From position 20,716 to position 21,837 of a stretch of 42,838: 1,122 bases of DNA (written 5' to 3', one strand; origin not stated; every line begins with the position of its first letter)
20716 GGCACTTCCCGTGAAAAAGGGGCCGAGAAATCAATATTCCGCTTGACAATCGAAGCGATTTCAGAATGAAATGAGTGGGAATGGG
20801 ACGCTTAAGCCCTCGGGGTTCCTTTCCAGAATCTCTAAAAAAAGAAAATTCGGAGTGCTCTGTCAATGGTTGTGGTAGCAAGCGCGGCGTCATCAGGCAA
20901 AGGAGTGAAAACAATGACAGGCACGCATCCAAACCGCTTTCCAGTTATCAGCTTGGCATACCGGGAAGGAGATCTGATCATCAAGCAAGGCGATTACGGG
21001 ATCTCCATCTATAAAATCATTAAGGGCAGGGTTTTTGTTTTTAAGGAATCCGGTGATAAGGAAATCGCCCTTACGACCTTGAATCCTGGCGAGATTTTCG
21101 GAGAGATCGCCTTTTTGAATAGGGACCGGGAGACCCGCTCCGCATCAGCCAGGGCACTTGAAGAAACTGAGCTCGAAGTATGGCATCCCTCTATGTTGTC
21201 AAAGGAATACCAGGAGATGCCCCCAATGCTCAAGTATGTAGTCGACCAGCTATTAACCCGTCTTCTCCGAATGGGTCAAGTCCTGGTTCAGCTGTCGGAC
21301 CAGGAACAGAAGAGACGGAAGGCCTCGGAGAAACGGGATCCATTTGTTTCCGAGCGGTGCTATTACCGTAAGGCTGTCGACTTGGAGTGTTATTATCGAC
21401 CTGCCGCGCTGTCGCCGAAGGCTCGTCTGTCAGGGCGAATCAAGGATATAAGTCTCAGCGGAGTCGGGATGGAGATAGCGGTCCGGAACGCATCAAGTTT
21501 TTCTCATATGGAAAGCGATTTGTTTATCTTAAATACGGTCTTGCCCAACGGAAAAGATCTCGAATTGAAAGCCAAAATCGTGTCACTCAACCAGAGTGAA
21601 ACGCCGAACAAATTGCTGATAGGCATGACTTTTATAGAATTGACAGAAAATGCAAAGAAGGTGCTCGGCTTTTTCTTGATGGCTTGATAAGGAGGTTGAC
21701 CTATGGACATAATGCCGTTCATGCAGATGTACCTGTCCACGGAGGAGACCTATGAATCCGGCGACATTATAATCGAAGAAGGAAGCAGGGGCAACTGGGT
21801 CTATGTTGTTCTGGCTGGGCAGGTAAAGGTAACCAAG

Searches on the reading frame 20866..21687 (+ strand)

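Call 31: search_protein_families(library=pfam, proteins=[window:20866-21687:+], max_evalue=0.01)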
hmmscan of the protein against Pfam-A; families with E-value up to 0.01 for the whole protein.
window:20866-21687:+ (273 aa): 2 families
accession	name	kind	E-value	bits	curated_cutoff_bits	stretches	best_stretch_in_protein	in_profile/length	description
PF00027.35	cNMP_binding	-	1.3e-16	60.8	27.5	1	31-103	3-74/89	Cyclic nucleotide-binding domain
PF07238.19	PilZ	-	5.6e-08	33.5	22.5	1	164-271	3-100/102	PilZ domain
